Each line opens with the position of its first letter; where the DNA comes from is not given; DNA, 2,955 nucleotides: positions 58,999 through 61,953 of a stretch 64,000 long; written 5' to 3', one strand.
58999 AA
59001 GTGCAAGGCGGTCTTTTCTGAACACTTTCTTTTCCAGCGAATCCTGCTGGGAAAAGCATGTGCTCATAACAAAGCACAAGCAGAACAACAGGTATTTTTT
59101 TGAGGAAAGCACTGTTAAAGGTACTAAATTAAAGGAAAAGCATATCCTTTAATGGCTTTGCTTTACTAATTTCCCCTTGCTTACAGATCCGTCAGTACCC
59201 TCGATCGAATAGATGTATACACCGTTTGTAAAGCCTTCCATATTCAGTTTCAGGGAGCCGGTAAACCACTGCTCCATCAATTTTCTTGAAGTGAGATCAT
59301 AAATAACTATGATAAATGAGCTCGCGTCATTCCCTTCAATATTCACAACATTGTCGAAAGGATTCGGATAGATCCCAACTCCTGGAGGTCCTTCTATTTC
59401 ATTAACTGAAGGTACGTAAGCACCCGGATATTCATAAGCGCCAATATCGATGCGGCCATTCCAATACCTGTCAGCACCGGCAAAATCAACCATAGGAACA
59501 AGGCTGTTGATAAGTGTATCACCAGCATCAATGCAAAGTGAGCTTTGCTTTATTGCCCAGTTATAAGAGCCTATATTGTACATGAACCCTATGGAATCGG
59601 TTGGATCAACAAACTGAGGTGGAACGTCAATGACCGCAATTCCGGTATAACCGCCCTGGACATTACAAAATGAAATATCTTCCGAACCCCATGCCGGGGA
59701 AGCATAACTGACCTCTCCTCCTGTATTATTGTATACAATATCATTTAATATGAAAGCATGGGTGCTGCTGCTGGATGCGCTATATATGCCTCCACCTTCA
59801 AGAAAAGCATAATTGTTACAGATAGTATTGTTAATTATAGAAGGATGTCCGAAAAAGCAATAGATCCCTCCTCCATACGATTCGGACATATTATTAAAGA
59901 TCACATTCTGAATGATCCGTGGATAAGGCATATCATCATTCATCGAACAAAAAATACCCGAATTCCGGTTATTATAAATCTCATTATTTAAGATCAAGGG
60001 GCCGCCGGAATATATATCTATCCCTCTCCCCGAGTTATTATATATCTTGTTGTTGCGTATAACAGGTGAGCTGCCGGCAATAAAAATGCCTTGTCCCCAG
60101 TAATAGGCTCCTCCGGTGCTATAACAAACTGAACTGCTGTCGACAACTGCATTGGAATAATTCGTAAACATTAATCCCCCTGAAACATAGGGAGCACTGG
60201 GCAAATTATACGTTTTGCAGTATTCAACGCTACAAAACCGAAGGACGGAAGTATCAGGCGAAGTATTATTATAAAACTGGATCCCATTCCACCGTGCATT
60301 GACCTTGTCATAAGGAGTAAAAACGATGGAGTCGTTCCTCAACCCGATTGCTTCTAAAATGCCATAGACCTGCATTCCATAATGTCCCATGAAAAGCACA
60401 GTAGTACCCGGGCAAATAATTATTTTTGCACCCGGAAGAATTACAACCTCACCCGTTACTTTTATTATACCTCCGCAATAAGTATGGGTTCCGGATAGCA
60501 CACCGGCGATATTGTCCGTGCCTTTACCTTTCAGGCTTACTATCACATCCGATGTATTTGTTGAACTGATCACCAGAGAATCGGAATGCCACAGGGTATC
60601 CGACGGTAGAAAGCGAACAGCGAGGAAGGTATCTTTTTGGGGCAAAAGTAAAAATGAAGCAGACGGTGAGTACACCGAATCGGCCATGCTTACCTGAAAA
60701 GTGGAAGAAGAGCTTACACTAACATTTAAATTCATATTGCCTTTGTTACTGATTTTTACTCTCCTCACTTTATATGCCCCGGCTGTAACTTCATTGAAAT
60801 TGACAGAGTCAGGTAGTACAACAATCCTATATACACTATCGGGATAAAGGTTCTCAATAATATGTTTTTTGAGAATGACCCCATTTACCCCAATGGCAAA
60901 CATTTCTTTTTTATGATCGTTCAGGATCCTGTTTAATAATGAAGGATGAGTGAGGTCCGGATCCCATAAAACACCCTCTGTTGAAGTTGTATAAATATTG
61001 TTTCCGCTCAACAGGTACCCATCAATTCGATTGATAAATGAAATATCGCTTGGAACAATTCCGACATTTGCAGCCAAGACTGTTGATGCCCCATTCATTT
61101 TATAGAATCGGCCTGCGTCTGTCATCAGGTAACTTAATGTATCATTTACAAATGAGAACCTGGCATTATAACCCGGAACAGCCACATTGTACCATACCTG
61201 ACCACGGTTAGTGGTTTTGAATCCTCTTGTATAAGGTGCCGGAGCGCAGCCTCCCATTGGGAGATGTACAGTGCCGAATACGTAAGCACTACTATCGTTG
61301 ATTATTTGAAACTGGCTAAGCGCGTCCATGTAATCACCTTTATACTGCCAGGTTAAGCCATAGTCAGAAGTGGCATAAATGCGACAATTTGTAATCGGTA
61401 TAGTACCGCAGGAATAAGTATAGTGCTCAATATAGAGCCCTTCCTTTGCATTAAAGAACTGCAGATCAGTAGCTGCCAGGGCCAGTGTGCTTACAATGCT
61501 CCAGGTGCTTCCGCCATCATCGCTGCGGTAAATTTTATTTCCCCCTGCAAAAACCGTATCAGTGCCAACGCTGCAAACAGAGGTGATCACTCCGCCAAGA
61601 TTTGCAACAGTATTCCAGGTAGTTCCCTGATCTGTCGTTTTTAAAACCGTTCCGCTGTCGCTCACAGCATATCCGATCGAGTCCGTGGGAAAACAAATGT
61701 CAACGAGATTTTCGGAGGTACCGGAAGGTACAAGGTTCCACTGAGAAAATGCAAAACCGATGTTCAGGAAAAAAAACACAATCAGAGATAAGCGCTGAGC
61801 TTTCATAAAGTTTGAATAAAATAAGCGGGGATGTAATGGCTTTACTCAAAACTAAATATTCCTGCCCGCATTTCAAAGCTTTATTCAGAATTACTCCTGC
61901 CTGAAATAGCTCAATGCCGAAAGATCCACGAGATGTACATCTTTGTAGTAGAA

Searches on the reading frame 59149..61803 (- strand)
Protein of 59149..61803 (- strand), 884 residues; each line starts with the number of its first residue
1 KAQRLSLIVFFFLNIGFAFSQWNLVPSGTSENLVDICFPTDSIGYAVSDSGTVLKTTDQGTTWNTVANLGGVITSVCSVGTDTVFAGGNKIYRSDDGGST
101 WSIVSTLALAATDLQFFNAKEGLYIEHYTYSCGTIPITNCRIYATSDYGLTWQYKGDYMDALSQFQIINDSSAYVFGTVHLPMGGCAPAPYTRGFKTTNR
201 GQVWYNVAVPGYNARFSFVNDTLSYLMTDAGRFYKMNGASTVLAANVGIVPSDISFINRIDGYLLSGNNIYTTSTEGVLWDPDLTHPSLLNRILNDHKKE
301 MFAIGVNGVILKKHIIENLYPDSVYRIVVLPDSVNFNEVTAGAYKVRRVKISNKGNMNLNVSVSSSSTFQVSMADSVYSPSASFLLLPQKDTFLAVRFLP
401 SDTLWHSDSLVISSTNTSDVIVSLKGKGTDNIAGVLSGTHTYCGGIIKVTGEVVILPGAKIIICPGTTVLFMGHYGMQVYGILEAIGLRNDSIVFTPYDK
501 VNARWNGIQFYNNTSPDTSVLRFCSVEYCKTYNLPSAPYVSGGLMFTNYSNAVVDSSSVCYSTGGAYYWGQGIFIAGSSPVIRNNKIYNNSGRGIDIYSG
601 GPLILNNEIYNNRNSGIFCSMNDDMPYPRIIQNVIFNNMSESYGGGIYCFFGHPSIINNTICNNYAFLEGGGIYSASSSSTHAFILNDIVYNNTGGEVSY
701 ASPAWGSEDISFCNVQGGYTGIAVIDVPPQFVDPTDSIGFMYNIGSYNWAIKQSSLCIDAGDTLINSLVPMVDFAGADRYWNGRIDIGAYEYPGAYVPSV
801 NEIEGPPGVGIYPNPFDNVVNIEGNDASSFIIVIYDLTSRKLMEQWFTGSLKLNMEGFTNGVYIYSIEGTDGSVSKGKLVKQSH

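Call 70: search_protein_families(library=pfam, proteins=[window:59149-61803:-], max_evalue=0.00001)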
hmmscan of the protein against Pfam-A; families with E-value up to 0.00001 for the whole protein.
window:59149-61803:- (884 aa): 5 families
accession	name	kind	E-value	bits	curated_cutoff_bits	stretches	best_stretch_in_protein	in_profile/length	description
PF13229.12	Beta_helix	-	1.5e-17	64.1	25.9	2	570-696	23-140/158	Right handed beta helix region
PF18962.6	Por_Secre_tail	-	2.1e-08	34.8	27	1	811-876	1-71/75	Secretion system C-terminal sorting domain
PF14870.12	PSII_BNR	-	2.6e-08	33.9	27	1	20-153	7-138/303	Photosynthesis system II assembly factor YCF48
PF22073.2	Cep192_D4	-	3.6e-07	30.8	35.5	1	333-428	10-111/112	Cep192 domain 4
PF05048.19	NosD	-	3.1e-06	27.2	23.6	1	527-698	17-178/212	Periplasmic copper-binding protein (NosD)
